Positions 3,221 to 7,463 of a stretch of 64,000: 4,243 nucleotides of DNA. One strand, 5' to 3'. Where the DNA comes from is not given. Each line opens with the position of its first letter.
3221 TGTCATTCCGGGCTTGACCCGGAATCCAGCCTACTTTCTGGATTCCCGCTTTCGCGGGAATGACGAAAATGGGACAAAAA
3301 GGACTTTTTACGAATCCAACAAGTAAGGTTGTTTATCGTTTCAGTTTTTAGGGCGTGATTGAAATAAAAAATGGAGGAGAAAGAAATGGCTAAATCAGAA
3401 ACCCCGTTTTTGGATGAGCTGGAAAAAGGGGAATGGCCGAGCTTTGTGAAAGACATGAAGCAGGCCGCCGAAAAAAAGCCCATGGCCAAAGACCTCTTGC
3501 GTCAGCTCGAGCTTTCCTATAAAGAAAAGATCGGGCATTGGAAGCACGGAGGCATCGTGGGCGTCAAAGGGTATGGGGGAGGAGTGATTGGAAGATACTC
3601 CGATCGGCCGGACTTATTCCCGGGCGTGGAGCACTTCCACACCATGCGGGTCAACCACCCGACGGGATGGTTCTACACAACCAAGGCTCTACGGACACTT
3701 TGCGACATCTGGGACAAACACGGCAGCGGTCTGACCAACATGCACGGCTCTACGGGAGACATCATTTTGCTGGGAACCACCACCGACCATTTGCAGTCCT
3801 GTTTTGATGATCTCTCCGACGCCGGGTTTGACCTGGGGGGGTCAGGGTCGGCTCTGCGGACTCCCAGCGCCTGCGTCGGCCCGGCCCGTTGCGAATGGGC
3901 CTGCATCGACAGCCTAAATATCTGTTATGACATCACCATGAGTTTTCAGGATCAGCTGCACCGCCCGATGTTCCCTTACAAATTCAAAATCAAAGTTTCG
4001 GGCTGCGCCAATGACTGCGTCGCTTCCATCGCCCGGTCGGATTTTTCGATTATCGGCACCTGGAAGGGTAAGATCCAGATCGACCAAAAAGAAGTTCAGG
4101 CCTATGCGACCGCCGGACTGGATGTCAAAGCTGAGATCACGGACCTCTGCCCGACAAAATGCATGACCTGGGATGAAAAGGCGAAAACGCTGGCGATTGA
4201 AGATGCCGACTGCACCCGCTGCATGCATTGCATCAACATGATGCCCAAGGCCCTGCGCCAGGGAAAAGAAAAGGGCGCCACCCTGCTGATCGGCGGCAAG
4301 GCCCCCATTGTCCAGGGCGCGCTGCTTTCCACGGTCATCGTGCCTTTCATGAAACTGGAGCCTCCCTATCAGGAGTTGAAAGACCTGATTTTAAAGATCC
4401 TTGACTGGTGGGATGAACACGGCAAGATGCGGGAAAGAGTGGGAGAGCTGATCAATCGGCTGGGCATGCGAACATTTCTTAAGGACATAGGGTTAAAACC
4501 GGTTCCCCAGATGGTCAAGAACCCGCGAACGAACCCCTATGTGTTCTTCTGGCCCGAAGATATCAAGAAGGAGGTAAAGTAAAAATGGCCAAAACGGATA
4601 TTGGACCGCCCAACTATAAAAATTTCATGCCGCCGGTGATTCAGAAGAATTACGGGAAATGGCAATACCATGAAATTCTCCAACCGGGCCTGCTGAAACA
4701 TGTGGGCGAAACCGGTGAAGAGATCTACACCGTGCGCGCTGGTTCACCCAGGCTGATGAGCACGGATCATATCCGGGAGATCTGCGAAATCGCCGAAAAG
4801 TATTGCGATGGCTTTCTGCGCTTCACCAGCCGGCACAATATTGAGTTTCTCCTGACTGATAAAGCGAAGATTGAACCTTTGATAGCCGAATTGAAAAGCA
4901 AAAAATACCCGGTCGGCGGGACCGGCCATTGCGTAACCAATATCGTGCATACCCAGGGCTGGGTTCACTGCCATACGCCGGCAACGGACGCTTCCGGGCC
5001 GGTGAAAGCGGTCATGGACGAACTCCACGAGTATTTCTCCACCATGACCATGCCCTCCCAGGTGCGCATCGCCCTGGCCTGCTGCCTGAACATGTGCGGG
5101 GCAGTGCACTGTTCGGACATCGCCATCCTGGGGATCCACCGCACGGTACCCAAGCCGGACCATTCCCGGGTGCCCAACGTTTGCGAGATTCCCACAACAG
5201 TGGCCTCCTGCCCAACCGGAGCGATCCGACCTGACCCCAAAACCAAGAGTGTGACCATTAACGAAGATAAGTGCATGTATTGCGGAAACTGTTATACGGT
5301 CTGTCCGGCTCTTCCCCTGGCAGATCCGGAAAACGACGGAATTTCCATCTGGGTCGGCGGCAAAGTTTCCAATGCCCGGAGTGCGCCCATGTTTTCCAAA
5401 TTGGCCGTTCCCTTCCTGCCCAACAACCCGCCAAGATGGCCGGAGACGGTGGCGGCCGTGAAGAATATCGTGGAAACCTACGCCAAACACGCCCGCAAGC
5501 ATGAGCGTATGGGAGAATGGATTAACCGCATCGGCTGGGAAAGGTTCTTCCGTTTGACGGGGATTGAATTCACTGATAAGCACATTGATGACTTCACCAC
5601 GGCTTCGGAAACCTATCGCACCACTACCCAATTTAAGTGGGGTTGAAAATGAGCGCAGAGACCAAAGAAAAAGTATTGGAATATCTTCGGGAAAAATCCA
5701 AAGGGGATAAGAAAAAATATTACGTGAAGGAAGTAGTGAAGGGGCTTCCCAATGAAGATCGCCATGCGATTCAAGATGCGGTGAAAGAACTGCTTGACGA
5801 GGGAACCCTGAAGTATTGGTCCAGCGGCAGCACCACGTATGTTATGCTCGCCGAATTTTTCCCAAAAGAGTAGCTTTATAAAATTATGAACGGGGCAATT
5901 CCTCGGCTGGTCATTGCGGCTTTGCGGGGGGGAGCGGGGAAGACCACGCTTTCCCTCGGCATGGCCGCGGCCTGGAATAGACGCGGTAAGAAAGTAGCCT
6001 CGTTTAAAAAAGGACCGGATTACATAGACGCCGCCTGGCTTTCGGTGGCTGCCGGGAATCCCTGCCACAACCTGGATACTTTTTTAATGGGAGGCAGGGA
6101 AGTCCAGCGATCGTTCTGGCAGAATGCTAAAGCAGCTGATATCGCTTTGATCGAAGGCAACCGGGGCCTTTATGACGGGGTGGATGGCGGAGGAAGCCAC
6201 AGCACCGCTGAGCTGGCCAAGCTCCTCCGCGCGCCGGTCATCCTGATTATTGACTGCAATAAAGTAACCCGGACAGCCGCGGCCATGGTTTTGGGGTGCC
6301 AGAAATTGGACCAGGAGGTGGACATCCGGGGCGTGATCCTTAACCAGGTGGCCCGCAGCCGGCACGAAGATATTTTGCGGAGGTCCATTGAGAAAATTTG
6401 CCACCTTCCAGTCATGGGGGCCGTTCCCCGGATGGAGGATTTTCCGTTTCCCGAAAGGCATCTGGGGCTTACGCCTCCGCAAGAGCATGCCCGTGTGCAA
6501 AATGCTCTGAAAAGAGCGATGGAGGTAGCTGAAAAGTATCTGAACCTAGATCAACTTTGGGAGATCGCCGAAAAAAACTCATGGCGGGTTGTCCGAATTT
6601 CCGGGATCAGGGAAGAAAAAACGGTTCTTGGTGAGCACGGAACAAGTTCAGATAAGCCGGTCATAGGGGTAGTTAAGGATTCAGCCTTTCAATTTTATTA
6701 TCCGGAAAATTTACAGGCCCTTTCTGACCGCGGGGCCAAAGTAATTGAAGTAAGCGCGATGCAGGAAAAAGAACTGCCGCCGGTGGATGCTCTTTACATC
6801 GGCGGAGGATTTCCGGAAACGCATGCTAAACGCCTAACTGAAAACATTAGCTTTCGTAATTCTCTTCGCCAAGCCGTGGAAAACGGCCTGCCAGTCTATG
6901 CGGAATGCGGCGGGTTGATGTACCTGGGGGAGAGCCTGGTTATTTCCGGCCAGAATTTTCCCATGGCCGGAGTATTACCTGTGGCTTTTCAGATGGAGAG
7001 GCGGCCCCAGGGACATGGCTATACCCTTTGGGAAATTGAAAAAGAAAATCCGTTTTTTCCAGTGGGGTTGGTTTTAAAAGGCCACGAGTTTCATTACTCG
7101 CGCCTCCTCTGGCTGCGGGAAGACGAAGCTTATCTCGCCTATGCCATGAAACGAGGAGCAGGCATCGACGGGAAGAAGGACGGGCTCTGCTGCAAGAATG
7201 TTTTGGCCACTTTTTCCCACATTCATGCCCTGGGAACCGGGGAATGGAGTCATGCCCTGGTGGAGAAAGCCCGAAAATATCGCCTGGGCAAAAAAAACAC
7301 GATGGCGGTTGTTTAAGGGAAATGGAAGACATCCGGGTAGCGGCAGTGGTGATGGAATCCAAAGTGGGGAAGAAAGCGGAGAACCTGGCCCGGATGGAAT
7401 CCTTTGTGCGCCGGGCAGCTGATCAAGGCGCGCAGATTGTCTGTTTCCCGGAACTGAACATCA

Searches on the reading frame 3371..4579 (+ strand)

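Call 48: search_protein_families(library=pfam, proteins=[window:3371-4579:+], max_evalue=0.00001)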
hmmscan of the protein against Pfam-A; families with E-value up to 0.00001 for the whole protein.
window:3371-4579:+ (403 aa): 2 families
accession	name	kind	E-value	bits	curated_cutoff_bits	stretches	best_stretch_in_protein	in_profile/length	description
PF01077.27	NIR_SIR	-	5.7e-39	133.5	27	1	158-374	1-151/158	Nitrite and sulphite reductase 4Fe-4S domain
PF03460.22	NIR_SIR_ferr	-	1.5e-07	31.5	24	1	87-148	7-66/69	Nitrite/Sulfite reductase ferredoxin-like half domain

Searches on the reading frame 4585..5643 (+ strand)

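Call 48: search_protein_families(library=pfam, proteins=[window:4585-5643:+], max_evalue=0.00001)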
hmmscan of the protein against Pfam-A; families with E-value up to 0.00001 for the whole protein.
window:4585-5643:+ (353 aa): 4 families
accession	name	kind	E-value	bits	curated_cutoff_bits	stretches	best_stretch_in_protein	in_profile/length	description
PF01077.27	NIR_SIR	-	5.3e-36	123.9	27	1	114-330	2-155/158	Nitrite and sulphite reductase 4Fe-4S domain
PF03460.22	NIR_SIR_ferr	-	4.2e-16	58.9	24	1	39-105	1-68/69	Nitrite/Sulfite reductase ferredoxin-like half domain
PF00037.32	Fer4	-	6.6e-08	32.5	21.1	1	223-242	1-20/24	4Fe-4S binding domain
PF12838.12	Fer4_7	-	7.4e-08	33.2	27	1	206-242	9-50/52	4Fe-4S dicluster domain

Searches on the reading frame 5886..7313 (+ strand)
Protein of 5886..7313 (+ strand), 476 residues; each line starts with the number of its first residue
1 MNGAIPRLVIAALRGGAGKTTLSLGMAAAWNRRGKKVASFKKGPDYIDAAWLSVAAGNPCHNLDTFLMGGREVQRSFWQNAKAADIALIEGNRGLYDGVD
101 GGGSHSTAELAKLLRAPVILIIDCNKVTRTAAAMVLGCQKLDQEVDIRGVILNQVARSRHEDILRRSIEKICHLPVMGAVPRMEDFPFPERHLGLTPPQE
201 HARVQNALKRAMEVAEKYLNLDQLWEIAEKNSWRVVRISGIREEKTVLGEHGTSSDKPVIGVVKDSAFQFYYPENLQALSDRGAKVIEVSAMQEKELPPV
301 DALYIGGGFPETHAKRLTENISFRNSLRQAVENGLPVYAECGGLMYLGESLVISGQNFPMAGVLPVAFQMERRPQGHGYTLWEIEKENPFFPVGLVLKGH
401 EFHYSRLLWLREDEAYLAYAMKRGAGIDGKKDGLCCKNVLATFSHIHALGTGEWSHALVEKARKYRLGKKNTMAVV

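Call 48: search_protein_families(library=pfam, proteins=[window:5886-7313:+], max_evalue=0.00001)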
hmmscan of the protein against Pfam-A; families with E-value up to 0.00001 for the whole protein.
window:5886-7313:+ (476 aa): 4 families
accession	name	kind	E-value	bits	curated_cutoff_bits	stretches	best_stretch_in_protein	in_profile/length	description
PF07685.20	GATase_3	-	5.9e-39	134.2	27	1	260-449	2-192/196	CobB/CobQ-like glutamine amidotransferase domain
PF01656.29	CbiA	-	4.1e-18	66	25.4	1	8-187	1-116/125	CobQ/CobB/MinD/ParA nucleotide binding domain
PF13500.12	AAA_26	-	2.1e-17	64.1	27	1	79-185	94-193/198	AAA domain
PF01174.25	SNO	-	6e-06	26.7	27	0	291-366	25-98/188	SNO glutamine amidotransferase family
